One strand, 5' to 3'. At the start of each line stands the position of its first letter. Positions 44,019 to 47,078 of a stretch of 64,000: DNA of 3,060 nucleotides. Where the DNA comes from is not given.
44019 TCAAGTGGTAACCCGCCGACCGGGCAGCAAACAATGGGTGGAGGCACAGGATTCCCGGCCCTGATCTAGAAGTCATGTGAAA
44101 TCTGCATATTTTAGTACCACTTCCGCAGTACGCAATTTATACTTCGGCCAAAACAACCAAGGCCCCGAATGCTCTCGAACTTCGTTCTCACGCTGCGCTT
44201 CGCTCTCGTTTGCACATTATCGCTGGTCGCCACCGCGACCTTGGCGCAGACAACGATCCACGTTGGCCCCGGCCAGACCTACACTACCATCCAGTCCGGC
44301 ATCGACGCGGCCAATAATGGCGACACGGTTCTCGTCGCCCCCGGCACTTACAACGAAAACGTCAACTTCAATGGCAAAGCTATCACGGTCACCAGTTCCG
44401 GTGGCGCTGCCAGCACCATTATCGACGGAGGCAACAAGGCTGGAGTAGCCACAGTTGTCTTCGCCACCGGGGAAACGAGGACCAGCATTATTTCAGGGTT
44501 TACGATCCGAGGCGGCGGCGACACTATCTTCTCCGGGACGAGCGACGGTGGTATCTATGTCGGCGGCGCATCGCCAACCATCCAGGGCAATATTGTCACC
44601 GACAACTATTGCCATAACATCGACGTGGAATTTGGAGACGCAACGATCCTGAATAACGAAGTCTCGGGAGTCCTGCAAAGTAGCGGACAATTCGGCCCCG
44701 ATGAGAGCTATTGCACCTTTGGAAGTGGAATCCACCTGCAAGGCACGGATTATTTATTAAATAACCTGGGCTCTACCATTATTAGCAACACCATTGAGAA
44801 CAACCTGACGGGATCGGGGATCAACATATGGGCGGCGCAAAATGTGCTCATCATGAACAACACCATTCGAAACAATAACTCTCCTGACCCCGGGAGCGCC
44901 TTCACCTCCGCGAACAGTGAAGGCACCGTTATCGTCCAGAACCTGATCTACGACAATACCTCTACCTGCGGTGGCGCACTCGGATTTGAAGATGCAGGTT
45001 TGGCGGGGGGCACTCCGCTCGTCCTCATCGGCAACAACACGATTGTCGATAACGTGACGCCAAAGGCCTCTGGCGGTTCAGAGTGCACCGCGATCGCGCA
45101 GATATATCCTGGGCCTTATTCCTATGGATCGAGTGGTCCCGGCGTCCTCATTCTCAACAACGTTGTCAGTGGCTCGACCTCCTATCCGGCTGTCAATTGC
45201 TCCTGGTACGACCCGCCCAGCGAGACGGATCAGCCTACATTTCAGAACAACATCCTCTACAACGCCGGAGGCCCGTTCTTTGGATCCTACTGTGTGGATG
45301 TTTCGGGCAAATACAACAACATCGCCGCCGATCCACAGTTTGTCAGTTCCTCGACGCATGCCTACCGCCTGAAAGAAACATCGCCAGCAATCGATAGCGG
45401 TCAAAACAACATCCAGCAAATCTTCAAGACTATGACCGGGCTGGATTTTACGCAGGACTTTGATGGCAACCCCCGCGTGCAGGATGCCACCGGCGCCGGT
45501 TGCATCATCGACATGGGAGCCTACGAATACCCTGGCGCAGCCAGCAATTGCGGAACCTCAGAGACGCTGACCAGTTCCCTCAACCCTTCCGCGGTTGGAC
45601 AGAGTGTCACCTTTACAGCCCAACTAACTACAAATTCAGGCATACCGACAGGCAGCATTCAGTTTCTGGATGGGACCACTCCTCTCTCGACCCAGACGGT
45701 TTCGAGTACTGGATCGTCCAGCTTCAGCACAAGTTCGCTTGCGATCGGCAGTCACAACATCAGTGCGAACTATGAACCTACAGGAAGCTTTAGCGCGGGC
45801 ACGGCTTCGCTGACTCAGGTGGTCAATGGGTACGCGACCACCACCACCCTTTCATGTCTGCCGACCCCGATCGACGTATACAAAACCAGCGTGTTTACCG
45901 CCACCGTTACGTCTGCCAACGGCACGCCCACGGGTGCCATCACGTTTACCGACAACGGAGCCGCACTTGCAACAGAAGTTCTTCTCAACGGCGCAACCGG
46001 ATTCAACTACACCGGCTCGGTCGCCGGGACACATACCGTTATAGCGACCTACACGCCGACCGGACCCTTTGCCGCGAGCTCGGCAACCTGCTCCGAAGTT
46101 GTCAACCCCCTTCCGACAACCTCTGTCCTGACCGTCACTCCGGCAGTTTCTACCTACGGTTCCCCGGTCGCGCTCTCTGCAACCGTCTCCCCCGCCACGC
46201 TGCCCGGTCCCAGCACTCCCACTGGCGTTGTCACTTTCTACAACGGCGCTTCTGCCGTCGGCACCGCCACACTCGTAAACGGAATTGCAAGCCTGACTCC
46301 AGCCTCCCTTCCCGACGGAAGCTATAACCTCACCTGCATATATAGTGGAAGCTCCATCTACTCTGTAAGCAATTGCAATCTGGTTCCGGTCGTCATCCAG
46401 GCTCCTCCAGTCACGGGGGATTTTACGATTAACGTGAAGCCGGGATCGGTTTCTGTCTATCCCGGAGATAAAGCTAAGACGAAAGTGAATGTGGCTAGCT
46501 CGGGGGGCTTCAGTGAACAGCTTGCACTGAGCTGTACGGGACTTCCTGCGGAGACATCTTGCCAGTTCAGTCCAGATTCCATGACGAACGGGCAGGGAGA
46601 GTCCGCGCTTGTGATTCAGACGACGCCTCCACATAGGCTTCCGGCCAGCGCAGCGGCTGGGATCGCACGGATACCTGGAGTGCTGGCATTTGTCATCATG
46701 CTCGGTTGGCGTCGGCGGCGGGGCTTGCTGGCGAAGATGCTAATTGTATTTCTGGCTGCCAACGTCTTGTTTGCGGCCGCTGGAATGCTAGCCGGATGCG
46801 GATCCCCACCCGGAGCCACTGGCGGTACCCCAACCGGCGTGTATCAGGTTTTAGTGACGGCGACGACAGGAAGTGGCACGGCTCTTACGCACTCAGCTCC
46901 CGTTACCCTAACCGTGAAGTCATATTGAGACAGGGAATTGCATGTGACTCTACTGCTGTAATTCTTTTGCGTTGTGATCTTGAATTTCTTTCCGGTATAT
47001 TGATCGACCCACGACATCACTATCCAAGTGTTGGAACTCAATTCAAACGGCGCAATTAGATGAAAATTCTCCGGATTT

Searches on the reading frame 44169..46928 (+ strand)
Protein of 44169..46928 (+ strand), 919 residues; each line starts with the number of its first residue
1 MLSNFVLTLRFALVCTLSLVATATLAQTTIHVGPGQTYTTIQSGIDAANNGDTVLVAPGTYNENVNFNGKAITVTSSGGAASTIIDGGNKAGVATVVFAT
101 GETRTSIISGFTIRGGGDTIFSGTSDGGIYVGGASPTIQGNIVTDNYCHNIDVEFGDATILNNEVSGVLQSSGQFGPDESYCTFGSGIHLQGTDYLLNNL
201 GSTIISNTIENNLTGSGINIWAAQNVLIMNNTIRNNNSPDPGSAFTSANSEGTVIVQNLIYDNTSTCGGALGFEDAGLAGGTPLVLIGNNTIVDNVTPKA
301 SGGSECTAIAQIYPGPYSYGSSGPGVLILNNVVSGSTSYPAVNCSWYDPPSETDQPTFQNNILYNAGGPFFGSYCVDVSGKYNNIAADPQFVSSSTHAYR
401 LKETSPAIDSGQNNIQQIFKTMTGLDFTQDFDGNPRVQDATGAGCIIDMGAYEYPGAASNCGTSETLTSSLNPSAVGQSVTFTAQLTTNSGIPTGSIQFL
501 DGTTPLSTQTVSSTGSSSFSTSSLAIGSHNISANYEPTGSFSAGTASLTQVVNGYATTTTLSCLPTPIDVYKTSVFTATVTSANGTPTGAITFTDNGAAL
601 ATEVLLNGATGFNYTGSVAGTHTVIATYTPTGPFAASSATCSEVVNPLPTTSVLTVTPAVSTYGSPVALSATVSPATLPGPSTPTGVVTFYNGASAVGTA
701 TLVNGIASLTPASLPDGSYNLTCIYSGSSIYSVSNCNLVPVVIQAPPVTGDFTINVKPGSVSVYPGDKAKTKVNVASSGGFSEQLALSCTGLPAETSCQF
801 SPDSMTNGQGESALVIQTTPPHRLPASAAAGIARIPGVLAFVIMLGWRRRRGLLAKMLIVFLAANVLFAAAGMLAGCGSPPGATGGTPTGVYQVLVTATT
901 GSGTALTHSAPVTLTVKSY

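Call 7: search_protein_families(library=pfam, proteins=[window:44169-46928:+])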
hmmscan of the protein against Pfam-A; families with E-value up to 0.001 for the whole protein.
window:44169-46928:+ (919 aa): 1 family
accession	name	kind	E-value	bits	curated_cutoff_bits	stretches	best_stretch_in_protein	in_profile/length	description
PF16640.11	Big_3_5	-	3.5e-39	133.7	35.5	3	467-553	1-88/88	Bacterial Ig-like domain (group 3)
